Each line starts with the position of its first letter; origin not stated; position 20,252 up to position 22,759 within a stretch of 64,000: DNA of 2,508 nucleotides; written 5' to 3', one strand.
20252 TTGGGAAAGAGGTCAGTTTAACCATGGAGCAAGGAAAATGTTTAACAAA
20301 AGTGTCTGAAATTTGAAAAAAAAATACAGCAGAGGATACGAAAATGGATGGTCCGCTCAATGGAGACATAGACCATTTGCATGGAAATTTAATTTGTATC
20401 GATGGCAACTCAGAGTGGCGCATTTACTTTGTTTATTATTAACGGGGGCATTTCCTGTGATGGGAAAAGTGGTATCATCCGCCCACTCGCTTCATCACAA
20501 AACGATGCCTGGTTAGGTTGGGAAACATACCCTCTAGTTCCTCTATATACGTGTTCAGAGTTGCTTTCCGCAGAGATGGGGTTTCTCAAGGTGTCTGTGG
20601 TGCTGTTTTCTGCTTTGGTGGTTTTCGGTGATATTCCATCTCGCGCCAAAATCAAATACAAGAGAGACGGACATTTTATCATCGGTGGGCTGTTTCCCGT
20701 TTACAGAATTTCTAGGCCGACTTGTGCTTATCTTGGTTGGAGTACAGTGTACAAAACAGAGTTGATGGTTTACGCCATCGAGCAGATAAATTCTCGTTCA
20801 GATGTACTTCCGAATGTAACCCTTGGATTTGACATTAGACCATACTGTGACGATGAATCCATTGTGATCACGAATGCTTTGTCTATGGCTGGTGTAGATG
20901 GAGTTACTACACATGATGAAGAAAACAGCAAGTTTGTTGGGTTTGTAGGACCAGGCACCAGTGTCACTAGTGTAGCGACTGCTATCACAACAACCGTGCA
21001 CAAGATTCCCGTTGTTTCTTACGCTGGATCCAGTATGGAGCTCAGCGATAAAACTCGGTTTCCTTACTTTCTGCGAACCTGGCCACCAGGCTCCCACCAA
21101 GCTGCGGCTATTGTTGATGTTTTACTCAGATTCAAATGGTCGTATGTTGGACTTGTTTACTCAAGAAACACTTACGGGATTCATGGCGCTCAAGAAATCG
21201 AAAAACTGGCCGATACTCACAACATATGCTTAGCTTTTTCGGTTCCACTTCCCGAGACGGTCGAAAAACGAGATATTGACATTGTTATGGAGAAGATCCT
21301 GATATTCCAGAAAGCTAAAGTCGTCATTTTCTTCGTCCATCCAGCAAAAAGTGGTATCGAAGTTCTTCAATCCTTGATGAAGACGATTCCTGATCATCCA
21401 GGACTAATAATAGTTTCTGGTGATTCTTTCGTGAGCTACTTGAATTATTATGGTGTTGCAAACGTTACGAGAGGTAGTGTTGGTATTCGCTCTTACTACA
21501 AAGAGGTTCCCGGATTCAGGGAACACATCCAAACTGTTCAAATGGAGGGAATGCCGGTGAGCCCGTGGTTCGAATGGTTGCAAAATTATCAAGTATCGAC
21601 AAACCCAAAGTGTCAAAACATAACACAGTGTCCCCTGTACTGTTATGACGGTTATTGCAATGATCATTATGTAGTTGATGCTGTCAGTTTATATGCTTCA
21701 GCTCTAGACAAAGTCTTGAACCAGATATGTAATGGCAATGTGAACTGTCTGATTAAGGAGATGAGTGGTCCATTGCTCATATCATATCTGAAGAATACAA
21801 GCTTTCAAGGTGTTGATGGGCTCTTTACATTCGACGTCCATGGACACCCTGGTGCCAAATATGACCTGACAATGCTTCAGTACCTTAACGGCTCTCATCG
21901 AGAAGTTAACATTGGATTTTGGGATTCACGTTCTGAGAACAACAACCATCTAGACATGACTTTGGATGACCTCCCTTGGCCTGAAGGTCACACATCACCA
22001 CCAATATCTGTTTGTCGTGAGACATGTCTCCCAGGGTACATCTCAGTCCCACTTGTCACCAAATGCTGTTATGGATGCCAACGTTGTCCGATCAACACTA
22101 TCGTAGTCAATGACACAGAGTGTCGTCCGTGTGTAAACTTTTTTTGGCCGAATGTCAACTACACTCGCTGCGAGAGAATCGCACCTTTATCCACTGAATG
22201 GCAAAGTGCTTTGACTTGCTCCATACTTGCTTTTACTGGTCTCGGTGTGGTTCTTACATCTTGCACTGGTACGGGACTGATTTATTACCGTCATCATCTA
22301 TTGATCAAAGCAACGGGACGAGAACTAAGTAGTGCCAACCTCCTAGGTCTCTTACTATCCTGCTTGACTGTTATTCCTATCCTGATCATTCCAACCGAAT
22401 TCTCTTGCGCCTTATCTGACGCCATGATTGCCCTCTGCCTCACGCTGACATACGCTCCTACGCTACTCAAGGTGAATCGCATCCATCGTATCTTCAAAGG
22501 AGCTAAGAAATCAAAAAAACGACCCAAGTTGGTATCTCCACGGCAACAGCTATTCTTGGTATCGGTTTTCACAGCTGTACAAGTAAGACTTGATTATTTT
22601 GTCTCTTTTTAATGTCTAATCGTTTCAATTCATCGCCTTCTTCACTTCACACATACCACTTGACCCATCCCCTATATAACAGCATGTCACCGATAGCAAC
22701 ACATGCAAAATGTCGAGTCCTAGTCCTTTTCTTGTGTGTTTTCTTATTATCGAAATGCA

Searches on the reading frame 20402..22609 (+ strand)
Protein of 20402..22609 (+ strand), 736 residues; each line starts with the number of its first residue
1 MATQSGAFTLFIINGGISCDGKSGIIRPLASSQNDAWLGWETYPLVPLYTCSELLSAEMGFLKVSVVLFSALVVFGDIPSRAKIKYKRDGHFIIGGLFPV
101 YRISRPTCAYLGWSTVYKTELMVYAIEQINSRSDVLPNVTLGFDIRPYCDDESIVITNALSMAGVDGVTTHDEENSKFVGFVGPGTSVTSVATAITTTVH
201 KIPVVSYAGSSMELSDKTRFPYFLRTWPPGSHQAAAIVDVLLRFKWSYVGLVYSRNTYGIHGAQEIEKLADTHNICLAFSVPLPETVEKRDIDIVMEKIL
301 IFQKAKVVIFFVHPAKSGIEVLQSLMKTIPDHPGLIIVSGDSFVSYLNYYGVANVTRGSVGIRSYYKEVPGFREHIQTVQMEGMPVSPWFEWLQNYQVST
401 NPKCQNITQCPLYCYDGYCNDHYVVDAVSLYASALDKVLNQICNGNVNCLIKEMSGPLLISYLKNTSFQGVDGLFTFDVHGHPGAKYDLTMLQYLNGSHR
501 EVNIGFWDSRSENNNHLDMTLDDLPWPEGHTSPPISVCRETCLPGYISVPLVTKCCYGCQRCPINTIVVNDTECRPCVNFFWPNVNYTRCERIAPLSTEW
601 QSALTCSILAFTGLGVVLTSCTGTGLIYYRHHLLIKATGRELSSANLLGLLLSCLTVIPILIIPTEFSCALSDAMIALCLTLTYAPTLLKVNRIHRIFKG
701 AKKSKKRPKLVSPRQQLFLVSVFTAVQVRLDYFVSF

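Call 22: find_homologous_proteins(query=window:20402-22609:+, max_evalue=1e-20)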
Query window:20402-22609:+ (736 aa): 78 proteins with E <= 1e-20 among 8000 candidates.
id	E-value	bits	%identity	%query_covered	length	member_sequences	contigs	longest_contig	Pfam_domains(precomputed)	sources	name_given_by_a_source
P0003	0.0e+0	1328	100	77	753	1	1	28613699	PF07562.21,PF01094.35,PF00003.29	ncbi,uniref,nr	ncbi:metabotropic glutamate receptor 1-like [Patiria miniata]|uniref:G-protein coupled receptors fam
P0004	8.6e-211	720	49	91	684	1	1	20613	PF07562.21,PF01094.35,PF00003.29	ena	-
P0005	5.1e-203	694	48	90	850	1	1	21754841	PF07562.21,PF01094.35,PF00003.29,PF13458.13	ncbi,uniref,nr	ncbi:metabotropic glutamate receptor 4-like [Patiria miniata]|uniref:G-protein coupled receptors fam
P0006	5.3e-198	678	48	91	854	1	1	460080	PF07562.21,PF01094.35,PF00003.29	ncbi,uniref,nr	ncbi:metabotropic glutamate receptor 1-like [Acanthaster planci]|uniref:Metabotropic glutamate recep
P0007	4.5e-193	661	46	92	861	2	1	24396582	PF07562.21,PF01094.35,PF00003.29,PF13458.13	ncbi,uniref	ncbi:metabotropic glutamate receptor 1-like [Asterias amurensis]|uniref:metabotropic glutamate recep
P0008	2.0e-165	570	39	91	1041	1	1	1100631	PF07562.21,PF01094.35,PF00003.29,PF13458.13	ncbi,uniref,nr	ncbi:metabotropic glutamate receptor-like [Acanthaster planci]|uniref:Metabotropic glutamate recepto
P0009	1.4e-147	511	39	90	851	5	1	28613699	PF07562.21,PF01094.35,PF00003.29,PF13458.13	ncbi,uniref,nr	ncbi:metabotropic glutamate receptor 1-like [Patiria miniata]|uniref:G-protein coupled receptors fam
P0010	1.8e-145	504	39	91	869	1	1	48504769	PF07562.21,PF01094.35,PF00003.29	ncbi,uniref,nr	ncbi:metabotropic glutamate receptor 5-like [Patiria miniata]|uniref:G-protein coupled receptors fam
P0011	1.5e-144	501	40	89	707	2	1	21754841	PF07562.21,PF01094.35,PF00003.29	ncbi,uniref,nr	ncbi:metabotropic glutamate receptor 4-like [Patiria miniata]|uniref:G-protein coupled receptors fam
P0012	1.2e-141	491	38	89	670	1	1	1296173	PF07562.21,PF01094.35,PF00003.29,PF13458.13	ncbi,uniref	ncbi:metabotropic glutamate receptor 7-like, partial [Acanthaster planci]|uniref:Metabotropic glutam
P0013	2.6e-140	487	38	89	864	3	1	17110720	PF07562.21,PF01094.35,PF00003.29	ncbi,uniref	ncbi:metabotropic glutamate receptor 5-like [Asterias amurensis]|uniref:metabotropic glutamate recep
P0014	2.2e-139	484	40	87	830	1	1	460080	PF07562.21,PF01094.35,PF00003.29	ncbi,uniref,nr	ncbi:metabotropic glutamate receptor-like [Acanthaster planci]|uniref:Metabotropic glutamate recepto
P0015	3.2e-139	483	38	90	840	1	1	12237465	PF07562.21,PF01094.35,PF00003.29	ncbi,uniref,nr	ncbi:metabotropic glutamate receptor 5-like [Patiria miniata]|uniref:G-protein coupled receptors fam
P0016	7.3e-137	476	37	91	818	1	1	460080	PF07562.21,PF01094.35,PF00003.29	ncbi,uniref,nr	ncbi:metabotropic glutamate receptor 1-like [Acanthaster planci]|uniref:Metabotropic glutamate recep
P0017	1.9e-128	448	36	88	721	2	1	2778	PF07562.21,PF01094.35,PF00003.29,PF13458.13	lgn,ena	-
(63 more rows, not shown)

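Call 23: find_encoding_contigs(protein=P0003, flank=10000, max_places=4)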
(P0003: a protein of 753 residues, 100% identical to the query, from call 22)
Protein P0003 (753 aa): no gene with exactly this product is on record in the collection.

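Call 27: find_encoding_contigs(protein=P0009, flank=10000, max_places=4)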
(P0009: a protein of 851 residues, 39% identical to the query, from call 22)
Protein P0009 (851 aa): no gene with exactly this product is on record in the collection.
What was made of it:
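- Tried and rejected: NCBI eukaryotic proteins are not traceable to contigs here (calls 23, 27).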
